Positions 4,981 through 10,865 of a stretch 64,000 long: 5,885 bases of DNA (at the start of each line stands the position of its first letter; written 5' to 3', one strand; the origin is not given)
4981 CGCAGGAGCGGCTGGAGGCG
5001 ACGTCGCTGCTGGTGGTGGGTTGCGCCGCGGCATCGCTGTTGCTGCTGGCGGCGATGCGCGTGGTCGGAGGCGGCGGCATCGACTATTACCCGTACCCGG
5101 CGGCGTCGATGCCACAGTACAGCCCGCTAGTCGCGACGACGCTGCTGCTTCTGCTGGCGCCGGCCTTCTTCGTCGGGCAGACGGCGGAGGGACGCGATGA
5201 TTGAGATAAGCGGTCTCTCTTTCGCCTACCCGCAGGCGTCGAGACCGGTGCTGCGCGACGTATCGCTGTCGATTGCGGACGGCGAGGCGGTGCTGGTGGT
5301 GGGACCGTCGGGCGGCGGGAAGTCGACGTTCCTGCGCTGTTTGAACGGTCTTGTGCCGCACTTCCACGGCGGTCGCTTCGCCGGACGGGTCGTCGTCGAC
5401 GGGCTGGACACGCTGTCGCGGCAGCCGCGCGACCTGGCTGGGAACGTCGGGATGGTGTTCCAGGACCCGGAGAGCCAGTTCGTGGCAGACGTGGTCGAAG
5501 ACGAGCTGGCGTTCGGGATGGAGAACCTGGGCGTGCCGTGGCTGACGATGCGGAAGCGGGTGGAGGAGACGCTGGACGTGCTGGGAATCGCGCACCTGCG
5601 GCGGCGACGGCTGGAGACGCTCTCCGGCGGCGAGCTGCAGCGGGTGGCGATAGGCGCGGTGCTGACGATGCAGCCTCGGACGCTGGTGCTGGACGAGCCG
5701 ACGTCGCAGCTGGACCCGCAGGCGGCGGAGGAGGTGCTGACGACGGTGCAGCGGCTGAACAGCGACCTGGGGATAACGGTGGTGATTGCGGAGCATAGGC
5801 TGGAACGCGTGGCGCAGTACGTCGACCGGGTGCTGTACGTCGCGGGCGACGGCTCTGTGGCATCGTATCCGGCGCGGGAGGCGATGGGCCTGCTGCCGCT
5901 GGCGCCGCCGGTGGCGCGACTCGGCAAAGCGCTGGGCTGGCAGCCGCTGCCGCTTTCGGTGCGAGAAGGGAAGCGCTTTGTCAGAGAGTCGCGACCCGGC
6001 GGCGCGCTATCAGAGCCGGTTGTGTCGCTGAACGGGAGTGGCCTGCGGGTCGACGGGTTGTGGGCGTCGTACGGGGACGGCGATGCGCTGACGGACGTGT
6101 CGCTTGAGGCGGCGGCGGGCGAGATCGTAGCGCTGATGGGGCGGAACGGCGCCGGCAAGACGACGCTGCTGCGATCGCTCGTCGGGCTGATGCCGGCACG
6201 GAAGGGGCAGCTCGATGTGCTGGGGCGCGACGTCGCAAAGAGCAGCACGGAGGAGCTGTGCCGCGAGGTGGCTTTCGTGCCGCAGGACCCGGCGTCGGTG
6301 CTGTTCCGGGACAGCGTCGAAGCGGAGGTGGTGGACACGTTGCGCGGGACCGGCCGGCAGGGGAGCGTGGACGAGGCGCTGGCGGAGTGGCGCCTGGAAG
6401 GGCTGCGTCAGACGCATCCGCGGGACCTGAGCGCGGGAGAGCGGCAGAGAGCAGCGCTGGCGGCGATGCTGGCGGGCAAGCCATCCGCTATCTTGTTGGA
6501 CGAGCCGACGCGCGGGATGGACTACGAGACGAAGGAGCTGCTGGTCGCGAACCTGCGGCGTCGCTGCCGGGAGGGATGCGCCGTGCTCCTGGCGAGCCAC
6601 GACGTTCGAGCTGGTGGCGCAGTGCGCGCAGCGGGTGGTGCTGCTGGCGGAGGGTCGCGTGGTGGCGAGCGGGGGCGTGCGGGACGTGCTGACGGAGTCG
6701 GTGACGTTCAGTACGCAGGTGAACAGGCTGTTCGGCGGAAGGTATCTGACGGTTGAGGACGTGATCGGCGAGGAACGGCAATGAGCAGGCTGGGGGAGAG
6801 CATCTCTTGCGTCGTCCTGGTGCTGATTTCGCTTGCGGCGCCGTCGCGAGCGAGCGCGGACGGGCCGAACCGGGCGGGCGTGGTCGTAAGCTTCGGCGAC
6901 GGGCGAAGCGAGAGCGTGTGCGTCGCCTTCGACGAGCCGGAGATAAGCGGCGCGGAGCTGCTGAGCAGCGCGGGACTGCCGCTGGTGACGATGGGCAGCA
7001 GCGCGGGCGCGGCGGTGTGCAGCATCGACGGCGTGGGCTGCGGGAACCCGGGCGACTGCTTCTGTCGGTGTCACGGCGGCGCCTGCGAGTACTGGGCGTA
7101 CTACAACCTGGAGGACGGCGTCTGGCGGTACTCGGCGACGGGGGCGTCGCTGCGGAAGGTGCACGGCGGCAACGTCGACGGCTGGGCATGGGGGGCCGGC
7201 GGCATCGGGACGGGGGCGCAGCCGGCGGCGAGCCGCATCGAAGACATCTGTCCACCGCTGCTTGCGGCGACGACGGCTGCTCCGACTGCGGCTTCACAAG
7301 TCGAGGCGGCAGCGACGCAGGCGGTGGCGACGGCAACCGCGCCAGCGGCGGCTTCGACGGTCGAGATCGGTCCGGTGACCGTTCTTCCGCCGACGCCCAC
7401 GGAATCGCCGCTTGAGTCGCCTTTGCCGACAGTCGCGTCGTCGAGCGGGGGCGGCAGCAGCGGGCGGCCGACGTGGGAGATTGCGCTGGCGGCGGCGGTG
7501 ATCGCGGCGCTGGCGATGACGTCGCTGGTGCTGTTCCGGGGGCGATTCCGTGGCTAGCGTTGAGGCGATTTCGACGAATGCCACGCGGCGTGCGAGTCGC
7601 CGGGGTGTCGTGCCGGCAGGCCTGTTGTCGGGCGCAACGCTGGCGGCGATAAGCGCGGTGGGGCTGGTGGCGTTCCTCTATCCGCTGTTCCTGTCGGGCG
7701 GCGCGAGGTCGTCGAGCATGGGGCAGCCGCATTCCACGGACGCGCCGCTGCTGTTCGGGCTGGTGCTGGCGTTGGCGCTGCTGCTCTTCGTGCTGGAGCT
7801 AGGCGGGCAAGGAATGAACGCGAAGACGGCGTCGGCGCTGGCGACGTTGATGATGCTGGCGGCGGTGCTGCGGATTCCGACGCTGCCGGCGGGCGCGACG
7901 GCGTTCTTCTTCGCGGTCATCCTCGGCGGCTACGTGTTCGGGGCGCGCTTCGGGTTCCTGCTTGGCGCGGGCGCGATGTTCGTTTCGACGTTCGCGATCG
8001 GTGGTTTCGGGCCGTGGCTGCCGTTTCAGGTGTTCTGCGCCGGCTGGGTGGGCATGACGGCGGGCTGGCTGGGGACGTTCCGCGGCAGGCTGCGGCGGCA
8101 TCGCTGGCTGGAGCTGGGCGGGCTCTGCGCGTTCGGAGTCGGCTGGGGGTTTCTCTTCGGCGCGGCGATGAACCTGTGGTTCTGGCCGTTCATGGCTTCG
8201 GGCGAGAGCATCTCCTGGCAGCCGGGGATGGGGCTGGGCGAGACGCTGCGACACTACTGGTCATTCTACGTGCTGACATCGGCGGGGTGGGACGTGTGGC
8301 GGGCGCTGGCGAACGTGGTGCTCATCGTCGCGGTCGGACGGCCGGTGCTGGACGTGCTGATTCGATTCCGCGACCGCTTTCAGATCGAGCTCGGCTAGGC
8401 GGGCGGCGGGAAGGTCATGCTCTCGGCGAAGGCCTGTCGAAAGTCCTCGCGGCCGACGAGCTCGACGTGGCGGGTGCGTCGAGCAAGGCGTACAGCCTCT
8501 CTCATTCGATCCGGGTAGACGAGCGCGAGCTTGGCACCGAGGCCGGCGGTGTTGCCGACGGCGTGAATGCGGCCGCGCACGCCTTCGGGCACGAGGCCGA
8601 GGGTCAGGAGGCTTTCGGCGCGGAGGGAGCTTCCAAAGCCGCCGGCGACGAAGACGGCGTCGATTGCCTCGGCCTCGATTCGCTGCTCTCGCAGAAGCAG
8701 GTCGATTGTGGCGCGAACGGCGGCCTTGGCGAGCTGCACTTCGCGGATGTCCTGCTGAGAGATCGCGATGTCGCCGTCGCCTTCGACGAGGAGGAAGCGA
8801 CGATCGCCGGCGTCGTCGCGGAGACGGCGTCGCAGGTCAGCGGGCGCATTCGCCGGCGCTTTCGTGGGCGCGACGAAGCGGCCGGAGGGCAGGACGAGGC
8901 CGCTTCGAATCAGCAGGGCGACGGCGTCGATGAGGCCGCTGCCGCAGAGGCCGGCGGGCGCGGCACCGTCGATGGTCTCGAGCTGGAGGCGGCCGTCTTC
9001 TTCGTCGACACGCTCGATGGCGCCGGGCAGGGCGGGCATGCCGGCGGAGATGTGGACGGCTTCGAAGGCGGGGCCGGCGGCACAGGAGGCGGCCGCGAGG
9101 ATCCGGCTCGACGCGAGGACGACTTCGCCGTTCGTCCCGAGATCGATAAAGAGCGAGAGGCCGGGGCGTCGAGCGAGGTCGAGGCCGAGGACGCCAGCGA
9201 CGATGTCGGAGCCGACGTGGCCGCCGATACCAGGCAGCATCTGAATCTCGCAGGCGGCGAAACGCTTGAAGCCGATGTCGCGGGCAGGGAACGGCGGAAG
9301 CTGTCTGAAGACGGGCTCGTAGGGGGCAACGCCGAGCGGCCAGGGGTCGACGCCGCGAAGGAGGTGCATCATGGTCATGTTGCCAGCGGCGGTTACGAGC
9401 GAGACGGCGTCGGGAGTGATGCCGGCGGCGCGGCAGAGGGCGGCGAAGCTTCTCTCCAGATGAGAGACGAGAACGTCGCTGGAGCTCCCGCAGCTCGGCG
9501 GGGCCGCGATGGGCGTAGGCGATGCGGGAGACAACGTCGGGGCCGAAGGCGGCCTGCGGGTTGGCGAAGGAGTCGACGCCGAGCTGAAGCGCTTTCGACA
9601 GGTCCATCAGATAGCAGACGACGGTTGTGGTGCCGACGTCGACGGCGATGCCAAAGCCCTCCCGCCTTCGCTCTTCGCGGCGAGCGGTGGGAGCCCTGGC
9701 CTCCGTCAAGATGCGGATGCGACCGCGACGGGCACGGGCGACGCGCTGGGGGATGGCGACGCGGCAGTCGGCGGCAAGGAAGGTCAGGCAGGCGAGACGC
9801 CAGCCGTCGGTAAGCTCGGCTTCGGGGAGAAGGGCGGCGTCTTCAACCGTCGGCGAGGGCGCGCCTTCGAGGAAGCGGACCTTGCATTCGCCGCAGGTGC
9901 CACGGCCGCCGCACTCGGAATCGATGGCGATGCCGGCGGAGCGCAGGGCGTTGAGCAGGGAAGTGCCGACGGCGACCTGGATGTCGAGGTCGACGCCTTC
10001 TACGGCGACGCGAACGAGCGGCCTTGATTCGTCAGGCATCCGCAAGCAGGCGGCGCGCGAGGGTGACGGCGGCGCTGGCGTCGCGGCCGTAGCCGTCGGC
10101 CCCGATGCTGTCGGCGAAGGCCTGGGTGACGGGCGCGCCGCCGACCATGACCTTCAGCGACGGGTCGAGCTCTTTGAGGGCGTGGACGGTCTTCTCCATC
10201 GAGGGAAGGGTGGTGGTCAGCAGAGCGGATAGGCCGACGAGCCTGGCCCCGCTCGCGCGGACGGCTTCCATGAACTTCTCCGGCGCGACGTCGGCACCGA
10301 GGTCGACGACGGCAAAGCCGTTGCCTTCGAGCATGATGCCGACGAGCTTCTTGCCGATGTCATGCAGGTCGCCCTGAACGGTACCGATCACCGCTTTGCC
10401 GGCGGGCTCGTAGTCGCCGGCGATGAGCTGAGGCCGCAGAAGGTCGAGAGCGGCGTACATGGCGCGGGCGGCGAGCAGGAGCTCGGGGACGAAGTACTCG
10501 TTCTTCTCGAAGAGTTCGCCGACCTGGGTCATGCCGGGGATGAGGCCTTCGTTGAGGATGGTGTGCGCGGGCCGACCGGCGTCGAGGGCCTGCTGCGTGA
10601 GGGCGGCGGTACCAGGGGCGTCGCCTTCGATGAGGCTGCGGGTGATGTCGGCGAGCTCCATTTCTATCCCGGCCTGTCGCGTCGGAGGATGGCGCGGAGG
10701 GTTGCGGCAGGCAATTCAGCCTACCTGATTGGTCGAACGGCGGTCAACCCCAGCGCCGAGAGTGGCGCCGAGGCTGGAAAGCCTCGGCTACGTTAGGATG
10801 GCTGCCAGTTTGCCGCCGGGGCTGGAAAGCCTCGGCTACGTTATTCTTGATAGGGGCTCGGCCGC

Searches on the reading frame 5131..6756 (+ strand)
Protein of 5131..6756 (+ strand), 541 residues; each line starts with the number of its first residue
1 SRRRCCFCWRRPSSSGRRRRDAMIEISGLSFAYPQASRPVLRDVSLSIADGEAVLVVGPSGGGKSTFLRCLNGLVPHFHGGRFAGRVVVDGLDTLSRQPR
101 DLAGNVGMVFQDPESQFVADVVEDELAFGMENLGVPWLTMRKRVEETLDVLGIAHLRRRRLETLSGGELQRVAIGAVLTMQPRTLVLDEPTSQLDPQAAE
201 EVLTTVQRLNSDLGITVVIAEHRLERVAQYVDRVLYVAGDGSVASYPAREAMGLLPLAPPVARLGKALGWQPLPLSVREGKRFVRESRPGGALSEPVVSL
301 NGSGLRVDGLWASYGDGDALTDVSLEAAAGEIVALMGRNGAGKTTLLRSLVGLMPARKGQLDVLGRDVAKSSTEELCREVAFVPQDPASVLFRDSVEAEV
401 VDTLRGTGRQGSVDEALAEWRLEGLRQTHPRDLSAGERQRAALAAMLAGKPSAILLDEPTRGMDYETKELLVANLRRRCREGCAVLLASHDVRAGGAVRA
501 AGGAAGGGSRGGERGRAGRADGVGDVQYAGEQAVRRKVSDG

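Call 51: search_protein_families(library=pfam, proteins=[window:5131-6756:+], max_evalue=0.001)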
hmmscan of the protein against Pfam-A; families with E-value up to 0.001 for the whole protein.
window:5131-6756:+ (541 aa): 19 families
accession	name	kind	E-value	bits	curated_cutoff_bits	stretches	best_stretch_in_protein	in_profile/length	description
PF00005.33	ABC_tran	-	6.8e-58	195.6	25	2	320-460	1-136/137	ABC transporter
PF13304.12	AAA_21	-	3.2e-19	70.6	27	1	426-491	231-299/304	AAA domain, putative AbiEii toxin, Type IV TA system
PF02463.25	SMC_N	-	1.4e-08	34.9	40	1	53-233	26-210/220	RecF/RecN/SMC N terminal domain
PF13555.12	AAA_29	-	1.5e-07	31.5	27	0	47-68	18-39/61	P-loop containing region of AAA domain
PF13401.12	AAA_22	-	7.3e-07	30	27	0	331-382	6-56/130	AAA domain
PF13191.12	AAA_16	-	1.3e-06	29.4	32.6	0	327-470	19-151/167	AAA ATPase domain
PF01078.27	Mg_chelatase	-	3.2e-06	27.1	20.3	0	44-78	15-49/207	Magnesium chelatase, subunit ChlI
PF03193.22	RsgA_GTPase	-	4e-06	27.2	30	0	326-353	102-129/174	RsgA GTPase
PF13476.12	AAA_23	-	1.2e-05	26.5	27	0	331-350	20-39/201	AAA domain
PF25199.1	nSTAND_NTPase5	-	1.2e-05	25.6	34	0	326-396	37-105/145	Novel STAND NTPase 5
PF13558.12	SbcC_Walker_B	-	2.6e-05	24.8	27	0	158-206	27-88/90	SbcC/RAD50-like, Walker B motif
PF05729.18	NACHT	-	2.7e-05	24.5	26.7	0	332-356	2-26/167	NACHT domain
PF20703.3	nSTAND1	-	2.9e-05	24.3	27.1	0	48-79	30-59/379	Novel STAND NTPase 1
PF13604.12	AAA_30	-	7.4e-05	23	27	0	331-364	19-52/191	AAA domain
PF19993.5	DO-GTPase2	-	9.9e-05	22.5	27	0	332-374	2-40/226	Double-GTPase 2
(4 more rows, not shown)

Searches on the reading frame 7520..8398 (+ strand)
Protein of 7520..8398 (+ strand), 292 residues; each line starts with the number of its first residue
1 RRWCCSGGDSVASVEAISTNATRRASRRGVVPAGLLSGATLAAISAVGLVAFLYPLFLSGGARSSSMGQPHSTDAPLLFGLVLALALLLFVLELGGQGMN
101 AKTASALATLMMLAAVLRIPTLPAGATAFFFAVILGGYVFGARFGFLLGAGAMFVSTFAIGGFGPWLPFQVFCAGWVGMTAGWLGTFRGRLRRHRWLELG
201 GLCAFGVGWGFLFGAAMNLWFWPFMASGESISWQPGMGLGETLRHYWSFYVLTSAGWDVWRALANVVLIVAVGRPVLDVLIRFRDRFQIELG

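Call 51: search_protein_families(library=pfam, proteins=[window:7520-8398:+], max_evalue=0.001)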
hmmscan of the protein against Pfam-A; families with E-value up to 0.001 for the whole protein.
window:7520-8398:+ (292 aa): 2 families
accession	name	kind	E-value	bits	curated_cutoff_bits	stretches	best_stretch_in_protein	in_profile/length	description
PF12822.12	ECF_trnsprt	-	9.5e-10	39.2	30.7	1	108-272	7-168/169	ECF transporter, substrate-specific component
PF07155.17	ECF-ribofla_trS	-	4.5e-05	23.9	26.7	1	107-207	14-116/172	ECF-type riboflavin transporter, S component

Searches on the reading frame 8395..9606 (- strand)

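Call 51: search_protein_families(library=pfam, proteins=[window:8395-9606:-], max_evalue=0.001)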
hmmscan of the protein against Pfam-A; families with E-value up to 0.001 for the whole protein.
window:8395-9606:- (403 aa): 2 families
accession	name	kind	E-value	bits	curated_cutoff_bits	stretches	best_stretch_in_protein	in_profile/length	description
PF14574.11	RACo_C_ter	-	8.8e-68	228.6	27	1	150-400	2-250/261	C-terminal domain of RACo the ASKHA domain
PF17651.6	Raco_middle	-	1.5e-25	90.2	26.8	1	45-146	61-162/163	RACo middle region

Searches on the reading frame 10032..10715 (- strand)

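Call 51: search_protein_families(library=pfam, proteins=[window:10032-10715:-], max_evalue=0.001)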
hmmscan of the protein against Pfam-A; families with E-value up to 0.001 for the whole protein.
window:10032-10715:- (227 aa): 2 families
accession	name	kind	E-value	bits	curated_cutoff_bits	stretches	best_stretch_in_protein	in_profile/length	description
PF02310.24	B12-binding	-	1.2e-29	103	32.1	1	106-217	1-120/121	B12 binding domain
PF02607.22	B12-binding_2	-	2.7e-24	85.6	23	1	22-93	3-73/74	B12 binding domain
